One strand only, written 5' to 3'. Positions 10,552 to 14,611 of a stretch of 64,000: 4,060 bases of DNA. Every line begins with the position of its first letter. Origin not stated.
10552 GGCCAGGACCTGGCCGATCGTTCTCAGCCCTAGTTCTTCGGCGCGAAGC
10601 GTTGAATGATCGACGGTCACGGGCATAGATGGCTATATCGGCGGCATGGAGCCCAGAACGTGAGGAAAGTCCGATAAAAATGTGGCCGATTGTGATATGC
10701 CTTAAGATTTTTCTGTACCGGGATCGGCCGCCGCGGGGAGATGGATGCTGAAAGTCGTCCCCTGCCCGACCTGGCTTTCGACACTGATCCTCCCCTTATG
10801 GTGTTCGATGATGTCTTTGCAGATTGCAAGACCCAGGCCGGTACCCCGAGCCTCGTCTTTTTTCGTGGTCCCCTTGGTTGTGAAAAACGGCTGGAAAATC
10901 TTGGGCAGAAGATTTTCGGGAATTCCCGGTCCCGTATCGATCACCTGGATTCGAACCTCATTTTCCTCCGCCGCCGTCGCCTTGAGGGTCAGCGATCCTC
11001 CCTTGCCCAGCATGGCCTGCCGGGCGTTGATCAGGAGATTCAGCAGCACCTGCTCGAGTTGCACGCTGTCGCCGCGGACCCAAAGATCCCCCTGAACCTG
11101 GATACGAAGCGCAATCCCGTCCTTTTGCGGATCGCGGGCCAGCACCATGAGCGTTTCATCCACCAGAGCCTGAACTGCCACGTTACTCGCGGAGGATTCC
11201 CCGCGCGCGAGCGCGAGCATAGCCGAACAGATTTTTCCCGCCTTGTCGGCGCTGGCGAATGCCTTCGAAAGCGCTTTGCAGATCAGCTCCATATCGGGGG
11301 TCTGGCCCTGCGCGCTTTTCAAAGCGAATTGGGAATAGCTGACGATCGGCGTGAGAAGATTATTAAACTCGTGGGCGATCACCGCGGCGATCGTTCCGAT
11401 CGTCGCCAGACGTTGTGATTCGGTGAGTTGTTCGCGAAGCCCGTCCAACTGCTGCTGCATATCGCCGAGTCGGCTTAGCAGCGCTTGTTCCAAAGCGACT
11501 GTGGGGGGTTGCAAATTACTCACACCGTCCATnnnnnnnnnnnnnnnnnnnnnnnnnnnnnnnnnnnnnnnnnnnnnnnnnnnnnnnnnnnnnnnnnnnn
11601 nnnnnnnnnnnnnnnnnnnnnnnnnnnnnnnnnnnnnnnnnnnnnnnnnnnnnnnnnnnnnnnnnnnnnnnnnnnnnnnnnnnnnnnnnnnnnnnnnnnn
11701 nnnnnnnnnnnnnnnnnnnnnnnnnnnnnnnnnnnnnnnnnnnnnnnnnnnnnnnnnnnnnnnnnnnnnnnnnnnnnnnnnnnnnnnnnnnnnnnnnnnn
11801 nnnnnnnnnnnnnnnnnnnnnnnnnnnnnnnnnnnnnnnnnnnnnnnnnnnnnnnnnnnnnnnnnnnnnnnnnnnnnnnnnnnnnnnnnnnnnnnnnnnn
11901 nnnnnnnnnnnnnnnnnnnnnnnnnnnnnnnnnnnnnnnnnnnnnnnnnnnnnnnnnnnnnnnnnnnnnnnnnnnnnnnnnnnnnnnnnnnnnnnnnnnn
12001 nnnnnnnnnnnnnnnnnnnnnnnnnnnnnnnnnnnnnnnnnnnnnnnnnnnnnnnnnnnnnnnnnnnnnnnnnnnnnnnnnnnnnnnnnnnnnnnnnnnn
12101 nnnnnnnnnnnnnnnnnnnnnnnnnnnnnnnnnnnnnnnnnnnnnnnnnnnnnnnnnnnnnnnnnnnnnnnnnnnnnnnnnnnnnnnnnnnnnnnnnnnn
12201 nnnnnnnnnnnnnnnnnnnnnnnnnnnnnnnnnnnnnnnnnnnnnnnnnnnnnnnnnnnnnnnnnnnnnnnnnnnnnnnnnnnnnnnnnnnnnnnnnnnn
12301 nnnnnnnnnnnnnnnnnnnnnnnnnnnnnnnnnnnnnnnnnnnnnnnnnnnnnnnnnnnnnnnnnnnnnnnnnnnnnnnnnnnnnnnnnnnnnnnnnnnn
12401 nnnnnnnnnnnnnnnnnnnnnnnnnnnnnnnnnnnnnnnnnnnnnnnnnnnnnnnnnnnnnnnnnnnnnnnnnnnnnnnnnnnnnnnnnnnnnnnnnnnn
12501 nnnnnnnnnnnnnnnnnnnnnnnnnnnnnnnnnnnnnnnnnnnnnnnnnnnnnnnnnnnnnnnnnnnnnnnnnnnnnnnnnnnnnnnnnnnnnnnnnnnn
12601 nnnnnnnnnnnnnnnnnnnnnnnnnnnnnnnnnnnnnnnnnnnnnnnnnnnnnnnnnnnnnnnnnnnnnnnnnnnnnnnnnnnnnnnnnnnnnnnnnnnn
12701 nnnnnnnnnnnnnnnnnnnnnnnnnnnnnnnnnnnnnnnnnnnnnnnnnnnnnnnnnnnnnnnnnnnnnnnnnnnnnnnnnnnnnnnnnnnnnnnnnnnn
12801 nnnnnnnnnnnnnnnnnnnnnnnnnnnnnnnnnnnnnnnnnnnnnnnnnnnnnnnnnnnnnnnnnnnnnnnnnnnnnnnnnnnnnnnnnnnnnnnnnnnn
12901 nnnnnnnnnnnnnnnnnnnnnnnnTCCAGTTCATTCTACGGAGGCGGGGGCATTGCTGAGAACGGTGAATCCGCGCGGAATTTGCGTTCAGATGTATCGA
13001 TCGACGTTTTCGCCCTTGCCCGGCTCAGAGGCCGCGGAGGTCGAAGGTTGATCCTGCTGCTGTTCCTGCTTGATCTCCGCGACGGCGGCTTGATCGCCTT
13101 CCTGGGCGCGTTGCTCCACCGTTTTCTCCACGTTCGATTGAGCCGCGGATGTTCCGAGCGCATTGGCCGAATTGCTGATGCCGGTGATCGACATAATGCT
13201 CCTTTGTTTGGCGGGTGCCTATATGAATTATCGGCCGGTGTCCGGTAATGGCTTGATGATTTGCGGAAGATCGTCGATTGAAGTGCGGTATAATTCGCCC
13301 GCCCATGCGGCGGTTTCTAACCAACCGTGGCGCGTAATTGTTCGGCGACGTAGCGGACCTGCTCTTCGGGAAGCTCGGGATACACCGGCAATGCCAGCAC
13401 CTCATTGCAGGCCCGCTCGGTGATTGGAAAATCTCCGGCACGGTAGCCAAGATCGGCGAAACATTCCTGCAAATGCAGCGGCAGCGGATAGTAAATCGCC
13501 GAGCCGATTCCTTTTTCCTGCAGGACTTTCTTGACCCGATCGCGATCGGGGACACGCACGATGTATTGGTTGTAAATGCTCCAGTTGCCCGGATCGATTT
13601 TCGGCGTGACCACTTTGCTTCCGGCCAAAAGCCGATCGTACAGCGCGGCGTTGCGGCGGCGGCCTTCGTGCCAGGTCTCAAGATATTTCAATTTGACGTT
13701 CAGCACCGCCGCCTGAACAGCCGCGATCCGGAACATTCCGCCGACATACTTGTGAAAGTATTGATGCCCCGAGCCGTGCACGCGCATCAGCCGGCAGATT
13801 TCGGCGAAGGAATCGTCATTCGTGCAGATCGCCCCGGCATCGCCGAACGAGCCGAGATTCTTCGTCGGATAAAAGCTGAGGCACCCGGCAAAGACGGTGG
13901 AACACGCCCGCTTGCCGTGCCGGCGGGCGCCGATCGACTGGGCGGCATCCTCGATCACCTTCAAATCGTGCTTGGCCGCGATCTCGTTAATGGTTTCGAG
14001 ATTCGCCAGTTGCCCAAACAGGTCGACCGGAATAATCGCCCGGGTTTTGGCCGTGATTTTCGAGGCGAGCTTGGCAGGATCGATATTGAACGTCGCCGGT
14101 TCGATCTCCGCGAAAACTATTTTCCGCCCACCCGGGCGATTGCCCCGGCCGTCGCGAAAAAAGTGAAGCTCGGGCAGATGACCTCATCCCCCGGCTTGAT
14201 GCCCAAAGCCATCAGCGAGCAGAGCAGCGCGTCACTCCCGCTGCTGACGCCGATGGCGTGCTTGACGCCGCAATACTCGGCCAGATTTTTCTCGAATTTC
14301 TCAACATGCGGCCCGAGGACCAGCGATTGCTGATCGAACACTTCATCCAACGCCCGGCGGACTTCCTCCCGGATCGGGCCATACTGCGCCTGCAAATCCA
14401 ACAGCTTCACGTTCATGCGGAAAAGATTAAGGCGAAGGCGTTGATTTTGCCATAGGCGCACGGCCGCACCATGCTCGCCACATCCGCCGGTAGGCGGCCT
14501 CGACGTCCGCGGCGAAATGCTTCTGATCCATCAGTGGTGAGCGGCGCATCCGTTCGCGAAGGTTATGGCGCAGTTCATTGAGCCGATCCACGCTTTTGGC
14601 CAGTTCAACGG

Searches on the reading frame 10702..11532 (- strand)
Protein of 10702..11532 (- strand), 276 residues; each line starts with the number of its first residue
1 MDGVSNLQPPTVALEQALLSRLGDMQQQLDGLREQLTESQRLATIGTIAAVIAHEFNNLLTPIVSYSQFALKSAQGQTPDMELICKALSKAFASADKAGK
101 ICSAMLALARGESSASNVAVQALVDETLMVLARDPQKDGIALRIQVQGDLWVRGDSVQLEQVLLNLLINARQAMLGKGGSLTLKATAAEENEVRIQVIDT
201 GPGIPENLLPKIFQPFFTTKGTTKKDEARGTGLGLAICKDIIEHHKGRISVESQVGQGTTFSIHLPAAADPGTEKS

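Call 22: search_protein_families(library=pfam, proteins=[window:10702-11532:-], max_evalue=0.001)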
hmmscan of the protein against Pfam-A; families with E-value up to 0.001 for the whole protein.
window:10702-11532:- (276 aa): 2 families
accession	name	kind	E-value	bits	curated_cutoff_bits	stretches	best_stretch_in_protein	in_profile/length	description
PF02518.31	HATPase_c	-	1.9e-31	109.2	26.4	1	154-268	1-110/111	Histidine kinase-, DNA gyrase B-, and HSP90-like ATPase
PF00512.31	HisKA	-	1.6e-06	28.5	26.9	1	47-113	4-65/66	His Kinase A (phospho-acceptor) domain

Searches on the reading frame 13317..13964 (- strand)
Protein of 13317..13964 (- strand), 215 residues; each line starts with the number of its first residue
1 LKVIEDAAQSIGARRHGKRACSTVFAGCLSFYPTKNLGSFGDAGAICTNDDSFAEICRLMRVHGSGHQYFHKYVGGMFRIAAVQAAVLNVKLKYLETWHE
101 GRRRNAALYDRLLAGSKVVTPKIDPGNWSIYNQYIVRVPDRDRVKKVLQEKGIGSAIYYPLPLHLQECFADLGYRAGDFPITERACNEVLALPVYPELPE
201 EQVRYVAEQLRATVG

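Call 25: search_protein_families(library=pfam, proteins=[window:13317-13964:-], max_evalue=0.001)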
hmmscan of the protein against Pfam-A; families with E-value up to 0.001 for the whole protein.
window:13317-13964:- (215 aa): 1 family
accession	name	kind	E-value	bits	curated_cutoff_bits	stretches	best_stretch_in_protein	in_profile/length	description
PF01041.23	DegT_DnrJ_EryC1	-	3.1e-55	188.3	19.8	1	2-211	141-360/360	DegT/DnrJ/EryC1/StrS aminotransferase family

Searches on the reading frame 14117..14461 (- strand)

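Call 25: search_protein_families(library=pfam, proteins=[window:14117-14461:-], max_evalue=0.001)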
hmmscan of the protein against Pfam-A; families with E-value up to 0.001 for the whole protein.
window:14117-14461:- (114 aa): 4 families
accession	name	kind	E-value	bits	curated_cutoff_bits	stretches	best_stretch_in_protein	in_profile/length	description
PF01041.23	DegT_DnrJ_EryC1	-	1.7e-28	100.4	19.8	1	30-113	3-86/360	DegT/DnrJ/EryC1/StrS aminotransferase family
PF00155.27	Aminotran_1_2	-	1.8e-05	24.6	19.7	1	32-103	20-103/361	Aminotransferase class I and II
PF01212.27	Beta_elim_lyase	-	0.00037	20.3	27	1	50-113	31-95/288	Beta-eliminating lyase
PF01053.26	Cys_Met_Meta_PP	-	0.00098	18.2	27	0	51-105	52-105/381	Cys/Met metabolism PLP-dependent enzyme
